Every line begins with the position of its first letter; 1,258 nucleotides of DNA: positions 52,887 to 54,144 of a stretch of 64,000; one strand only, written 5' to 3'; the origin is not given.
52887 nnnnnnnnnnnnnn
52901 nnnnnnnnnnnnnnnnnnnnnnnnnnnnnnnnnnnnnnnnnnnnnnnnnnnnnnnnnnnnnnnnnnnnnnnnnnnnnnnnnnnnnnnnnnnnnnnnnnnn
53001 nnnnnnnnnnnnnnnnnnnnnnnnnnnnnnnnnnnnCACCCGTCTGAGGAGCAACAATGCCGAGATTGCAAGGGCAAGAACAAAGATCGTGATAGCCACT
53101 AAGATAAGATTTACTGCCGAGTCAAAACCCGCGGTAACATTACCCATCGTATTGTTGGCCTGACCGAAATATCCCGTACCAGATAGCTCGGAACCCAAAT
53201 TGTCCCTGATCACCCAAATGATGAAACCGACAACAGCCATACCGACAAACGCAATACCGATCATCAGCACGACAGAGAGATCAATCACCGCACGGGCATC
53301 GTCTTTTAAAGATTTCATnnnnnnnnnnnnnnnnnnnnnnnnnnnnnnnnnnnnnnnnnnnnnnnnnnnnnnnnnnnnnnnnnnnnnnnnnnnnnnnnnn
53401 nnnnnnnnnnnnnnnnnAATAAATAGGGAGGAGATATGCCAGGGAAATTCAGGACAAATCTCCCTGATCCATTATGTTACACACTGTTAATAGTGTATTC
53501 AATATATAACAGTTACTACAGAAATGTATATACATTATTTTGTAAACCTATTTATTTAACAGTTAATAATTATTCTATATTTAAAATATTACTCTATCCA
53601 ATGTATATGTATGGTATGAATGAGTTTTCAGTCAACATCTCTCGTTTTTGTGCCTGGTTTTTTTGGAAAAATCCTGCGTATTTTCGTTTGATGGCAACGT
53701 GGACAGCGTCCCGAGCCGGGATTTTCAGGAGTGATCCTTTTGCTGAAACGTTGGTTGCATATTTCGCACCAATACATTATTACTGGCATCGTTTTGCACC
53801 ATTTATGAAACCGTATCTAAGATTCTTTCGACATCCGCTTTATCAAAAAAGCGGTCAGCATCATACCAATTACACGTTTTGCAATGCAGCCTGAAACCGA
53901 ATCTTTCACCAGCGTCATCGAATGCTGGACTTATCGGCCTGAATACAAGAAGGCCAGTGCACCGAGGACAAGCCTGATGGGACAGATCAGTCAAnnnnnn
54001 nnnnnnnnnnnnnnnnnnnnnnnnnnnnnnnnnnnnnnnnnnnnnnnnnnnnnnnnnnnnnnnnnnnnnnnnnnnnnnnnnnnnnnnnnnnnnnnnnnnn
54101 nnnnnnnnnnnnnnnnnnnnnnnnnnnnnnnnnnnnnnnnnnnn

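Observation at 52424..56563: Compact integrase-bearing island wedged between host genes: candidate cryptic provirus or satellite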

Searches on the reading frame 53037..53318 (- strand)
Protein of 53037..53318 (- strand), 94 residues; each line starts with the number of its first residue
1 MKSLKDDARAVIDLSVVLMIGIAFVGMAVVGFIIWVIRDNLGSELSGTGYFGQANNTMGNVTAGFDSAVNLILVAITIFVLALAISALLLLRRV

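Call 38: search_dna_similar(query=window:53037-53318:-, collection=phages, mode=protein, max_evalue=10, max_rows=20)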
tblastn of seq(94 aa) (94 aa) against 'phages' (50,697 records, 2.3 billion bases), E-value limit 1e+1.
Records with a match: 29; places in all: 29; records where one place covers at least 80% of the query: 0.
Best place of each record, by identity: <60% 29.
By first word of the organism name: Stx2c-converting 15; Stx1a-converting 12; Enterobacteria 2.
By host as written in the record: - 27; Escherichia coli 2.
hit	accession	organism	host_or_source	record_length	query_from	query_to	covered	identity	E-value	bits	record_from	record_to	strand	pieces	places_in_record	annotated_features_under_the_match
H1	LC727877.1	Stx2c-converting phage Stx2c_JNE090279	-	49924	28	62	37%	37.1%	3e+0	32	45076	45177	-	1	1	none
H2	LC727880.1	Stx2c-converting phage Stx2c_2409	-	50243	28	62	37%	37.1%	3e+0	32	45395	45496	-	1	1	none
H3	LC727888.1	Stx2c-converting phage Stx2c_JNE110649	-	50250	28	62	37%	37.1%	3e+0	32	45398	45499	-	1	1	none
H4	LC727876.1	Stx2c-converting phage Stx2c_PV98-693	-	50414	28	62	37%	37.1%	3e+0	32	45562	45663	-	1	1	none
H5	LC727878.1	Stx2c-converting phage Stx2c_JNE072859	-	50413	28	62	37%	37.1%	3e+0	32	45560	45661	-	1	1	none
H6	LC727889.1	Stx2c-converting phage Stx2c_EH0430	-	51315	28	62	37%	37.1%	3e+0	32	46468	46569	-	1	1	none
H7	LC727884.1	Stx2c-converting phage Stx2c_JNE121036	-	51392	28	62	37%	37.1%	3e+0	32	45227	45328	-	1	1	none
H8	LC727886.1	Stx2c-converting phage Stx2c_04E077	-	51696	28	62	37%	37.1%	3e+0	32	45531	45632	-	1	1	none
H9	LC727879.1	Stx2c-converting phage Stx2c_JNE082642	-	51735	28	62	37%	37.1%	3e+0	32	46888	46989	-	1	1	none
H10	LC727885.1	Stx2c-converting phage Stx2c_JNE091235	-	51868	28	62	37%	37.1%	3e+0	32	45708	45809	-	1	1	none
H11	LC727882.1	Stx2c-converting phage Stx2c_JNE102208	-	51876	28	62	37%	37.1%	3e+0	32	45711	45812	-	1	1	none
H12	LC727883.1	Stx2c-converting phage Stx2c_JNE102805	-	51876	28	62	37%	37.1%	3e+0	32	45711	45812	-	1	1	none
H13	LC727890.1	Stx2c-converting phage Stx2c_EH0474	-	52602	28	62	37%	37.1%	3e+0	32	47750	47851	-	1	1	none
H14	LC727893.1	Stx1a-converting phage Stx1_JNE130812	-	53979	28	62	37%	37.1%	3e+0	32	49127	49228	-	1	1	none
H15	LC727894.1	Stx1a-converting phage Stx1_JNE122536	-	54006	28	62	37%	37.1%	3e+0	32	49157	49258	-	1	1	none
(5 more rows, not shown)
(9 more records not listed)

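Call 57: predict_structure(alignment_id=A4)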
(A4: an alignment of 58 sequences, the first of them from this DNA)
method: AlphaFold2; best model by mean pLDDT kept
length: 94 residues; sequences in the alignment: 58
mean_pLDDT: 75.8   pTM: 0.50
mean pLDDT of the five models: 75.8, 72.4, 72.0, 71.7, 69.5
residues with pLDDT >= 90: 6; 70-90: 58; 50-70: 30; < 50: 0
segments of 3 or more residues with pLDDT < 50: none
pLDDT, mean of each block of 10 residues (from residue 1): 55 78 85 78 61 68 81 89 88 76
secondary structure, 60 per line:
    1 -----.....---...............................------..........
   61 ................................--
elements in order: H6-10 H14-44 H51-92

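Call 60: fold_search(model_id=the predicted structure, library=pdb)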
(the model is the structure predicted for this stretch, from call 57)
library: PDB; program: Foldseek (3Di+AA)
matches with E <= 10: 37; with E <= 0.001: 0
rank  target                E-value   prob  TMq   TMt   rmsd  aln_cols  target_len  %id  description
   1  8dfu_0                2.7e+00  0.18  0.47  0.52   6.4        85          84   14  Cryo-EM structure of conjugation pili from Aeropyrum pernix (released 2023-03-22)
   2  6t5a_A                4.4e+00  0.10  0.38  0.37   5.2        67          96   18  Crystal structure of herpes simplex virus 1 pUL7:pUL51 complex (released 2020-05-20)
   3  8w2q_B                5.5e+00  0.20  0.47  0.06   3.1        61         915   10  BsaXI-DNA complex II (released 2024-10-30)
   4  8a7h_A                5.5e+00  0.14  0.35  0.10   2.3        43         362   12  Crystal structure of a chimeric LOV-Histidine kinase SB2F1-I66R mutant (light state; asymmetrical variant, trigonal fo (released 2024-01-10)
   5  4gcz_B                5.5e+00  0.08  0.37  0.12   5.7        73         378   11  Structure of a blue-light photoreceptor (released 2013-06-19)
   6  5gmu_A                5.5e+00  0.06  0.26  0.28  16.1        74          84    9  Crystal structure of chorismate mutase like domain of bifunctional DAHP synthase of Bacillus subtilis in complex with  (released 2017-07-26)
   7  7olc_Lh               5.9e+00  0.15  0.38  0.31   2.4        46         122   11  Thermophilic eukaryotic 80S ribosome at idle POST state (released 2022-01-26)
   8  8a7f_B                6.3e+00  0.11  0.38  0.12   2.7        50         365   10  Crystal structure of a chimeric LOV-Histidine kinase SB2F1-I66R mutant (asymmetrical variant, trigonal form with long  (released 2024-01-10)
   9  8edv_C                6.8e+00  0.18  0.41  0.13   2.3        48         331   12  Mitoguardin homolog (MIGA) delta TM residues 106-496 from Caenorhabditis elegans bound to modelled lipid phosphatidyle (released 2022-10-12)
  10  4nkg_D                6.8e+00  0.14  0.41  0.55   2.5        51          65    8  Crystal structure of SspH1 LRR domain in complex PKN1 HR1b domain (released 2013-12-11)
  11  5x11_A                6.8e+00  0.04  0.30  0.17  10.6        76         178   12  Crystal structure of Bacillus subtilis PadR in complex with operator DNA (released 2017-11-22)
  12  3q4h_C                7.3e+00  0.15  0.41  0.44   2.4        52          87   15  Crystal structure of the Mycobacterium smegmatis EsxGH complex (MSMEG_0620-MSMEG_0621) (released 2011-01-26)
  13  8snb_2B               7.3e+00  0.15  0.43  0.18   2.4        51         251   14  atomic model of sea urchin sperm doublet microtubule (48-nm periodicity) (released 2023-06-28)
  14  6q56_A                7.3e+00  0.12  0.35  0.16   2.2        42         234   10  Crystal structure of the B. subtilis M1A22 tRNA methyltransferase TrmK (released 2019-03-27)
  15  6inr_A                7.3e+00  0.10  0.40  0.47   2.9        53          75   11  The crystal structure of phytoplasmal effector causing phyllody symptoms 1 (PHYL1) (released 2019-07-31)
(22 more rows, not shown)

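Call 61: fold_search(model_id=the predicted structure, library=viral)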
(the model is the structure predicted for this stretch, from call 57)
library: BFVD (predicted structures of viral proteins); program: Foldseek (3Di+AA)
matches with E <= 10: 169; with E <= 0.001: 0
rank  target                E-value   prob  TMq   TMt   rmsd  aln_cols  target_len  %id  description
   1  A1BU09                8.5e-01  0.60  0.52  0.30   3.1        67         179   15  Uncharacterized protein [Staphylococcus phage CNPH82]
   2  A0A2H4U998            1.5e+00  0.38  0.49  0.36   7.1        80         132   12  ORFY protein [Cacao swollen shoot Ghana R virus]
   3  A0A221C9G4            1.6e+00  0.57  0.61  0.48   3.9        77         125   10  P4 [Jujube mosaic-associated virus]
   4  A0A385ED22            1.9e+00  0.18  0.38  0.39   4.0        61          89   20  Uncharacterized protein [Caulobacter phage CcrPW]
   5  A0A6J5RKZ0            2.0e+00  0.38  0.49  0.62   3.8        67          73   19  Uncharacterized protein [uncultured Caudovirales phage]
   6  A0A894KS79            2.0e+00  0.30  0.46  0.16   3.0        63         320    5  PF334L [African swine fever virus]
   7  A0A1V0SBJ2            2.2e+00  0.38  0.40  0.12   1.7        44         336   18  Uncharacterized protein [Catovirus CTV1]
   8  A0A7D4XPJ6            2.3e+00  0.23  0.49  0.59   3.7        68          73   13  Uncharacterized protein [Stenotrophomonas phage vB_SmaS-AXL_3]
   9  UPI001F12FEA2         2.5e+00  0.35  0.58  0.58   3.5        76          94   16  (no name look-up for this kind of identifier)
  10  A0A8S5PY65            2.5e+00  0.25  0.45  0.66   2.5        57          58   16  Uncharacterized protein [Siphoviridae sp. ct2vX3]
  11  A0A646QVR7            2.5e+00  0.16  0.38  0.49   6.3        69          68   14  (no name in the UniProt tables at hand)
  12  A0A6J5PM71            2.5e+00  0.14  0.32  0.32   6.0        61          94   11  Uncharacterized protein [uncultured Caudovirales phage]
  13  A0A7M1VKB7            2.5e+00  0.11  0.31  0.18   5.8        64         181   16  Uncharacterized protein [Chestnut mosaic virus]
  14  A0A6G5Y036            2.9e+00  0.12  0.38  0.41   7.1        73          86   12  (no name in the UniProt tables at hand)
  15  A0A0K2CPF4            2.9e+00  0.04  0.22  0.21  11.7        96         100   11  Uncharacterized protein [Brevibacillus phage SecTim467]
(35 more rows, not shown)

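Call 62: find_related_loci(query=A4, collection=viral_contigs, flank=10000)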
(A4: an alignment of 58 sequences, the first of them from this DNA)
Query A4 (94 aa) in viral_contigs; peptide patterns used: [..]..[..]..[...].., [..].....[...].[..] (x = any residue, [..] = any of these).
143 stretches matched a pattern, but none encodes a relative of the query by tblastn (E <= 1e-3).

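Call 63: find_related_loci(query=A4, collection=genome_contigs, flank=10000)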
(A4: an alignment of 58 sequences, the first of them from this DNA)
Query A4 (94 aa) in genome_contigs; peptide patterns used: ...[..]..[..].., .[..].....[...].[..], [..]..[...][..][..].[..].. (x = any residue, [..] = any of these).
118 stretches matched a pattern; 1 encode a relative of the query (tblastn E <= 1e-3); 1 distinct loci.
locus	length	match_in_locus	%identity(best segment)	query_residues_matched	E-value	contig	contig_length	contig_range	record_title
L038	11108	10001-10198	47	1-73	2e-20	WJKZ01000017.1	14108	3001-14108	MAG: Candidatus Omnitrophota bacterium isolate RBin_191 k141_337751, whole genome shotgun sequence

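Call 102: search_protein_families(library=phrogs, proteins=[L038:36-2012:+, L038:3127-5463:+, L038:7174-9348:+, L038:6603-7181:+], max_evalue=0.01)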
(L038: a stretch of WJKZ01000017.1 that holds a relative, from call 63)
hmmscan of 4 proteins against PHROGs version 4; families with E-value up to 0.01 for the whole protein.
L038:36-2012:+ (658 aa): 1 family
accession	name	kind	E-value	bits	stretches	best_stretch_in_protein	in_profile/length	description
phrog_342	-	head and packaging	0.00052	19.1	1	41-174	323-459/1235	internal virion protein with endolysin domain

L038:3127-5463:+ (778 aa): 0 families

L038:7174-9348:+ (724 aa): 0 families

L038:6603-7181:+ (192 aa): 0 families

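Call 103: search_protein_families(library=pfam, proteins=[L038:36-2012:+, L038:3127-5463:+, L038:7174-9348:+, L038:6603-7181:+], max_evalue=0.01)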
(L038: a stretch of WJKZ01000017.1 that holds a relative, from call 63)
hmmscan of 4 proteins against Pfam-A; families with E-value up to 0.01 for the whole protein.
L038:36-2012:+ (658 aa): 0 families

L038:3127-5463:+ (778 aa): 1 family
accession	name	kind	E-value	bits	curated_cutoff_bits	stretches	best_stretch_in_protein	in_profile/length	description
PF16656.11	Pur_ac_phosph_N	-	0.0018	19.3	30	0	200-272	9-86/93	Purple acid Phosphatase, N-terminal domain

L038:7174-9348:+ (724 aa): 0 families

L038:6603-7181:+ (192 aa): 0 families

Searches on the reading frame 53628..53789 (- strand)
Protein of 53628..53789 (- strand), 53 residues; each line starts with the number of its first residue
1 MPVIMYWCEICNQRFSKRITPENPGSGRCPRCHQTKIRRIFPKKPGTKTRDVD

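Call 8: search_protein_families(library=pfam, max_evalue=0.1, proteins=[window:53628-53789:-])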
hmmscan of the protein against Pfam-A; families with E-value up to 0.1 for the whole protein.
window:53628-53789:- (53 aa): 9 families
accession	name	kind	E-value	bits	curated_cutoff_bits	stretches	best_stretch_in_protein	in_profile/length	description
PF09723.15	Zn_ribbon_8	-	5.9e-07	29.8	34.4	1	1-41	1-41/41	Zinc ribbon domain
PF01155.25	HypA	-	0.0091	16.4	28.9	1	5-38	70-98/112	Hydrogenase/urease nickel incorporation, metallochaperone, hypA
PF14369.11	Zn_ribbon_19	-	0.011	16.4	30.8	1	5-34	2-29/35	zinc-ribbon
PF14279.12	HNH_5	-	0.036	14.5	27.5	0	7-22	35-50/56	HNH endonuclease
PF05180.17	zf-DNL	-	0.038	14.4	27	1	4-34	2-36/64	DNL zinc finger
PF23451.1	Zn_ribbon_PaaD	-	0.066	13.3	27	0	24-40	12-28/53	PaaD zinc beta ribbon domain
PF24485.1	zf-C2H2_DHX34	-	0.069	13.6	27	0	6-16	2-12/25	DHX34-like, C2H2-type zinc finger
PF18439.7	zf_UBZ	-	0.073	13.2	25.6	0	6-17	3-14/32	Ubiquitin-Binding Zinc Finger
PF12874.13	zf-met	-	0.094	13.5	21.2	1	6-17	1-12/25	Zinc-finger of C2H2 type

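Call 9: search_protein_families(library=phrogs, max_evalue=0.1, proteins=[window:53628-53789:-])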
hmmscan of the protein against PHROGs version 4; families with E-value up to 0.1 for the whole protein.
window:53628-53789:- (53 aa): 1 family
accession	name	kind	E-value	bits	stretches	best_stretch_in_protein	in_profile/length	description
phrog_1076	-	transcription regulation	0.0041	17.5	1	1-38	91-129/339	FmdB-like transcriptional regulator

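Call 91: search_protein_families(library=ncbifam, proteins=[window:53628-53789:-], max_evalue=0.01)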
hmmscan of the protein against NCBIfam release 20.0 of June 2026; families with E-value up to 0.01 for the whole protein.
window:53628-53789:- (53 aa): 3 families
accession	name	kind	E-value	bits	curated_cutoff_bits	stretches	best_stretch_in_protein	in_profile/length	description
TIGR02605.1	CxxC_CxxC_SSSS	subfamily_domain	1.4e-07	31.5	31.3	1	1-42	1-42/52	FmdB family zinc ribbon protein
NF041869.1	paae_haloarch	equivalog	0.0028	17.8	100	0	25-46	16-37/56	1,2-phenylacetyl-CoA epoxidase subunit PaaE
TIGR00100.1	hypA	equivalog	0.0042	17.1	88.1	1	6-36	71-97/116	hydrogenase maturation nickel metallochaperone HypA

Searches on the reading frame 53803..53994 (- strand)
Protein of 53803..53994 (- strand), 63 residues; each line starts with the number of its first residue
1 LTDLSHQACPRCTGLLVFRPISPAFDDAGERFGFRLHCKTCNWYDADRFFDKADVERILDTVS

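Call 8: search_protein_families(library=pfam, max_evalue=0.1, proteins=[window:53803-53994:-])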
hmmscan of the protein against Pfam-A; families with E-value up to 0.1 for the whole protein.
window:53803-53994:- (63 aa): 1 family
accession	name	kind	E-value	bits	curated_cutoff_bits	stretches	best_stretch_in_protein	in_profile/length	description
PF06906.16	DUF1272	-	0.0052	17.3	25.3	1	6-21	41-56/57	Protein of unknown function (DUF1272)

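Call 9: search_protein_families(library=phrogs, max_evalue=0.1, proteins=[window:53803-53994:-])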
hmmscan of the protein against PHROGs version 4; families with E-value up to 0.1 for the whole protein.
window:53803-53994:- (63 aa): 1 family
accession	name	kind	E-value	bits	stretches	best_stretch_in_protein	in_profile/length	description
phrog_1738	-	unknown function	0.037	15.3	1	36-60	16-40/77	-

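Call 91: search_protein_families(library=ncbifam, proteins=[window:53803-53994:-], max_evalue=0.01)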
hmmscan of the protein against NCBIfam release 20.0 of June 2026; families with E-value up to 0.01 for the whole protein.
window:53803-53994:- (63 aa): 0 families
